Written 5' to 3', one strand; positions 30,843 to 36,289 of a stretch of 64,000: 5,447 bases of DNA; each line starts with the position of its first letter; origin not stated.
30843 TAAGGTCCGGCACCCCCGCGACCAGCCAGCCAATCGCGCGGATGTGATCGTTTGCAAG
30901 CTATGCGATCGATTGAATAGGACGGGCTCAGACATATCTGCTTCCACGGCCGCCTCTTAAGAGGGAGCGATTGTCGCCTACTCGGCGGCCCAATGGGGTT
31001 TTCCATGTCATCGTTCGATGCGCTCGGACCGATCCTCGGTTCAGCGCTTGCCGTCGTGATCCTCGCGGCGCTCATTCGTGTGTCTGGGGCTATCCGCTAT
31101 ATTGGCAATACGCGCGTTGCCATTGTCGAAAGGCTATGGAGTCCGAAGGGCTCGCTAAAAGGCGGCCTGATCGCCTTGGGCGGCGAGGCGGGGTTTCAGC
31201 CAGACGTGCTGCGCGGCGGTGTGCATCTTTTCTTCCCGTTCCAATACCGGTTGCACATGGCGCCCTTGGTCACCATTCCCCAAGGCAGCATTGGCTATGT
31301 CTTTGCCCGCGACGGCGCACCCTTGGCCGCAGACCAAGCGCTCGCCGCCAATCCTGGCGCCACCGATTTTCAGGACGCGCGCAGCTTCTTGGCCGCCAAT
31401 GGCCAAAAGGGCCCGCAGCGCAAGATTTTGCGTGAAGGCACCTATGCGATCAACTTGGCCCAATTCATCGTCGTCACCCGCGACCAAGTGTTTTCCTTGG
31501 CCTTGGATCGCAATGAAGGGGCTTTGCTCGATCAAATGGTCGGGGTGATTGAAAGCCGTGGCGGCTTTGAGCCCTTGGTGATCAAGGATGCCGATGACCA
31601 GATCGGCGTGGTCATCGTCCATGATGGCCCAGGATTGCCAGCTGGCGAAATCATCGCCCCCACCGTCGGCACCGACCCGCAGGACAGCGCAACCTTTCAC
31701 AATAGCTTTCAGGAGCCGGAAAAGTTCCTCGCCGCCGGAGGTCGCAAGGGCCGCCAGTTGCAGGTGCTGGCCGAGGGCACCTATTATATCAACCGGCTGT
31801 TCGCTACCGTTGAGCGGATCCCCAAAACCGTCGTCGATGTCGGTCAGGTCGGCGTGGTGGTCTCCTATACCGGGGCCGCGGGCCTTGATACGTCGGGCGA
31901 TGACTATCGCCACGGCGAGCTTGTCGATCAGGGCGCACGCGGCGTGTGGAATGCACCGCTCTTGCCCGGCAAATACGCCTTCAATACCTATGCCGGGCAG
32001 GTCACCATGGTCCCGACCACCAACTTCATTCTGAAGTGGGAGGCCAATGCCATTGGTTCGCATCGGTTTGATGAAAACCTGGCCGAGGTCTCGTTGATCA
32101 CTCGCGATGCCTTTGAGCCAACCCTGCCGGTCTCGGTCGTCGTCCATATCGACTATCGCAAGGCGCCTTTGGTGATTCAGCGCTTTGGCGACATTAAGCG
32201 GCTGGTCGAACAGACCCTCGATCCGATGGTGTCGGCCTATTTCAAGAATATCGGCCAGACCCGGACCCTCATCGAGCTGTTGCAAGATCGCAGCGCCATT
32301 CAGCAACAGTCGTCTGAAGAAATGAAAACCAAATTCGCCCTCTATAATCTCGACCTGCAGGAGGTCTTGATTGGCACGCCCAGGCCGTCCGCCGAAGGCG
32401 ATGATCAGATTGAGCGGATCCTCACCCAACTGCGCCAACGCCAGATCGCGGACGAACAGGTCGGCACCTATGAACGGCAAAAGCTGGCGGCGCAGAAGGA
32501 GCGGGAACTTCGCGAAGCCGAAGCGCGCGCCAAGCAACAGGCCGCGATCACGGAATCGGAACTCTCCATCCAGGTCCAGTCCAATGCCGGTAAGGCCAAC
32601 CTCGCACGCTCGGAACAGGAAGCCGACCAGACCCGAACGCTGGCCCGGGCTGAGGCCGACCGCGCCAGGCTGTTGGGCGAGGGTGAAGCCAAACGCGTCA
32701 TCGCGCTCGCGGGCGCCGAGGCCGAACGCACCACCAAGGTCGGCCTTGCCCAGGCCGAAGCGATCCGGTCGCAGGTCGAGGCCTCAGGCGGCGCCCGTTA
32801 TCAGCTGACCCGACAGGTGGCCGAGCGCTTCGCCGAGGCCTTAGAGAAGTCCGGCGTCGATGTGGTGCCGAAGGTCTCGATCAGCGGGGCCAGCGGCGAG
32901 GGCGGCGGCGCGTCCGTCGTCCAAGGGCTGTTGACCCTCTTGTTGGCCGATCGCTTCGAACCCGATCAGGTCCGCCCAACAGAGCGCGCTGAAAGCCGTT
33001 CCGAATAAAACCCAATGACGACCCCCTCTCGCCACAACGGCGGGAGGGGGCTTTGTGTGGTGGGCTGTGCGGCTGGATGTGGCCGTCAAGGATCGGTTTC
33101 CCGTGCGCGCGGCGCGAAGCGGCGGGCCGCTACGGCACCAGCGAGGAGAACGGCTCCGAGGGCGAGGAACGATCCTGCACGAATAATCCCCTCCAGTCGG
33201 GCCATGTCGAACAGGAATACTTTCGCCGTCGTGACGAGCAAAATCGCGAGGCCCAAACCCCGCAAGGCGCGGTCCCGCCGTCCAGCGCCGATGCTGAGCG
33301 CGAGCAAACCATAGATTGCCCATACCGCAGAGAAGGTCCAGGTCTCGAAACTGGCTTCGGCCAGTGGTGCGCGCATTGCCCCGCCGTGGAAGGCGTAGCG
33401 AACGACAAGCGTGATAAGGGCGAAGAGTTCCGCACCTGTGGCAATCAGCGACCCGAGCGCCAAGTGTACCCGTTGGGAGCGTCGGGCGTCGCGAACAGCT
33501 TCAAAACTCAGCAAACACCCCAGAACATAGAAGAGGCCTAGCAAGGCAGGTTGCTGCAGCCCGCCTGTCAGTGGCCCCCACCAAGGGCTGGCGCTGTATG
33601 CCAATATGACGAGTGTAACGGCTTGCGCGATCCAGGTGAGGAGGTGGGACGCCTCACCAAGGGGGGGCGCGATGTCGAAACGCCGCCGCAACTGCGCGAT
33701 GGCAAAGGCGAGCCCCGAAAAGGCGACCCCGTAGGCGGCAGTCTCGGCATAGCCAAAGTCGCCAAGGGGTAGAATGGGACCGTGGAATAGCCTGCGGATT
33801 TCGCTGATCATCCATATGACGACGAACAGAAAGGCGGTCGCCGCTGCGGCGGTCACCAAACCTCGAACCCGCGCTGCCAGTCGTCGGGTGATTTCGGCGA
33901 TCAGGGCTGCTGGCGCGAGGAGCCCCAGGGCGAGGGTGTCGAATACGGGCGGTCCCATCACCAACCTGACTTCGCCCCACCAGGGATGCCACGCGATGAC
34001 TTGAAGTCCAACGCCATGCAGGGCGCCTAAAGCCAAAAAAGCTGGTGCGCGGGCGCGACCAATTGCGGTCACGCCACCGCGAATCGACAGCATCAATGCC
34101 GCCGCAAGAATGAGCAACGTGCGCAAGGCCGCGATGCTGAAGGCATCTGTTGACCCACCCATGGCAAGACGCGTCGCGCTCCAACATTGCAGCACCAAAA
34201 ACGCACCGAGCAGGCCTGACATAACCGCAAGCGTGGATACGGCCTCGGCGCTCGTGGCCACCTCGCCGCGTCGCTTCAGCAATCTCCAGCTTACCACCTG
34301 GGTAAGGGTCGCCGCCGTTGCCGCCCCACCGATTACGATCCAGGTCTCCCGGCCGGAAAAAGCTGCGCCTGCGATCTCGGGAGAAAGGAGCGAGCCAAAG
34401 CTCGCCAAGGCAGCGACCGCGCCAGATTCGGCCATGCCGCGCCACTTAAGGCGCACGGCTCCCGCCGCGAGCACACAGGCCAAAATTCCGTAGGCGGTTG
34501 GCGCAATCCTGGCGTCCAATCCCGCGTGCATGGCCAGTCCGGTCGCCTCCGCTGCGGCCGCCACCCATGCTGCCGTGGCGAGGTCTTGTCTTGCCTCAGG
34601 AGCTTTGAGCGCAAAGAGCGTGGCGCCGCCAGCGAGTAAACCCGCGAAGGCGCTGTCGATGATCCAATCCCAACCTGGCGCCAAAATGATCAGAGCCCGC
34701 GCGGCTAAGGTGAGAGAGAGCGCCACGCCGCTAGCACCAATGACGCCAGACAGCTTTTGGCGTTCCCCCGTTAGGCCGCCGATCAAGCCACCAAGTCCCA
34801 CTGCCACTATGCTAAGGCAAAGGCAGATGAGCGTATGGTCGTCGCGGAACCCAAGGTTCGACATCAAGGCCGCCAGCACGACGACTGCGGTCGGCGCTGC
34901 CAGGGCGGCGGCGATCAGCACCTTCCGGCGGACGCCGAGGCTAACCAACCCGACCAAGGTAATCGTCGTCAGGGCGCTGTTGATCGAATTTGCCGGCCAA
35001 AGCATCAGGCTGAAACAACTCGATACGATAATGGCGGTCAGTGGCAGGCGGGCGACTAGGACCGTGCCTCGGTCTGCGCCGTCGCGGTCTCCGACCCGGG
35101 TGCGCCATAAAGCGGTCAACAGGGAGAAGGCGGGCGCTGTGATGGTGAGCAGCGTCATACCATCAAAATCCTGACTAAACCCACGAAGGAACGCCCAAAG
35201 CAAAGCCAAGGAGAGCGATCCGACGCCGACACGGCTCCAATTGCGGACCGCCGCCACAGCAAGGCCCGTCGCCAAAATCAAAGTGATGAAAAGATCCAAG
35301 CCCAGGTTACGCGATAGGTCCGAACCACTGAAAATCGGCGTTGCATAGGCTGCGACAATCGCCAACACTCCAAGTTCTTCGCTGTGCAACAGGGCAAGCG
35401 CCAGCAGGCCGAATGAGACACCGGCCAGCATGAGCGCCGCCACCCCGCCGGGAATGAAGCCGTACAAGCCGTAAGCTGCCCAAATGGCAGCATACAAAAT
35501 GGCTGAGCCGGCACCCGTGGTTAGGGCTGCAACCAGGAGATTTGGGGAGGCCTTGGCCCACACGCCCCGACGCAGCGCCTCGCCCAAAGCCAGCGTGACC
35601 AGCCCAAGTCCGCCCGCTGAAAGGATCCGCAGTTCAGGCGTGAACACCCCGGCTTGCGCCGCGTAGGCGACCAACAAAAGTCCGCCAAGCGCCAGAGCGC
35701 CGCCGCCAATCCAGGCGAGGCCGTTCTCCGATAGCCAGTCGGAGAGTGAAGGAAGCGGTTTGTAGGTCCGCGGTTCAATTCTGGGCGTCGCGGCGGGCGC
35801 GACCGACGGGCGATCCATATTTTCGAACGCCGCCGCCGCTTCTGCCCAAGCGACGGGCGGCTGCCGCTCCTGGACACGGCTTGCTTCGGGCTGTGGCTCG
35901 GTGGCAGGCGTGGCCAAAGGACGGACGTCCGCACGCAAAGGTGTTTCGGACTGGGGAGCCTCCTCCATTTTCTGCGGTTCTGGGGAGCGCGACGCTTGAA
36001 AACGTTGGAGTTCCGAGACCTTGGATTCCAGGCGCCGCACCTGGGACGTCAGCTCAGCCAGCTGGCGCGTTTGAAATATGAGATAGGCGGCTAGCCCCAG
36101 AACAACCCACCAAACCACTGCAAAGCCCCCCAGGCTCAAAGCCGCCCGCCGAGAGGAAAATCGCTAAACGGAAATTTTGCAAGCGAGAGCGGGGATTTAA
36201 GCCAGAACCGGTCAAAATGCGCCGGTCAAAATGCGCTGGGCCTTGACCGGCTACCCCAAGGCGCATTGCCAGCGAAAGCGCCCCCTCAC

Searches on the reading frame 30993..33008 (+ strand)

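Call 24: search_protein_families(library=pfam, proteins=[window:30993-33008:+], max_evalue=0.00001)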
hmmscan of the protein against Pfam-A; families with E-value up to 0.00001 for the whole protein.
window:30993-33008:+ (671 aa): 1 family
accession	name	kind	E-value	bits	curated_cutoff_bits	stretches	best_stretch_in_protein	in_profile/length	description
PF01145.31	Band_7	-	1.1e-17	65.1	23.6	1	280-494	2-166/176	SPFH domain / Band 7 family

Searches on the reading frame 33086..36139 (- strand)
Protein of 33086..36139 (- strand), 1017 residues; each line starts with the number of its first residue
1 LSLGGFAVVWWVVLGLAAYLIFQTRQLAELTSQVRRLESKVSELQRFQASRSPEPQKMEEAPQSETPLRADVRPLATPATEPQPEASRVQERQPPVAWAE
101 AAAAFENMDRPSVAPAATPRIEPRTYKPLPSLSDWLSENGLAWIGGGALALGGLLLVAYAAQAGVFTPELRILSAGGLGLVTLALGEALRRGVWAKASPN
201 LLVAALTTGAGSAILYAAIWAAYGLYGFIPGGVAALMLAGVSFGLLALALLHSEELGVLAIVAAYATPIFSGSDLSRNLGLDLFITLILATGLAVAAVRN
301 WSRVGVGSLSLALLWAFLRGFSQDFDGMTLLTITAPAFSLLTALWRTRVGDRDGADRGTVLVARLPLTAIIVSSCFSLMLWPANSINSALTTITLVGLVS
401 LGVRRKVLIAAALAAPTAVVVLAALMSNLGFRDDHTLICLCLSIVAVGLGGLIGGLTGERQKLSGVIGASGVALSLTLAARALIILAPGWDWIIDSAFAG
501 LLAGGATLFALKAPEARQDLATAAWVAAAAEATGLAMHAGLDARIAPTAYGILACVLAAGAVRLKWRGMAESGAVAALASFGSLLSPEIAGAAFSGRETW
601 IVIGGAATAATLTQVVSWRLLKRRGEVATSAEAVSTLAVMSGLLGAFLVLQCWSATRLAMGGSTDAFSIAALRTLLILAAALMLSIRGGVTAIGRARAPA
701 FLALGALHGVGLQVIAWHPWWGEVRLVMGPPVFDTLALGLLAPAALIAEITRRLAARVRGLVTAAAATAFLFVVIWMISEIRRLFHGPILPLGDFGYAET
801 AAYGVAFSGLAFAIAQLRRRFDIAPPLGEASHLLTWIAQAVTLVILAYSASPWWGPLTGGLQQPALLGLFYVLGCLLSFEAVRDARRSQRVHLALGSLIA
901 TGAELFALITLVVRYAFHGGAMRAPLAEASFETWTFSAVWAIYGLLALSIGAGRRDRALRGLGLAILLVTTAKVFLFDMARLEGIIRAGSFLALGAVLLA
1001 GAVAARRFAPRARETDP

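Call 24: search_protein_families(library=pfam, proteins=[window:33086-36139:-], max_evalue=0.00001)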
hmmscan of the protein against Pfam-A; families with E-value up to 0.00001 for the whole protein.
window:33086-36139:- (1017 aa): 1 family
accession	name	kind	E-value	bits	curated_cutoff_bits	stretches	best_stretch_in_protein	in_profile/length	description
PF10101.14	DUF2339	-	8.5e-65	220.2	33.6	2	138-814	2-598/659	Predicted membrane protein (DUF2339)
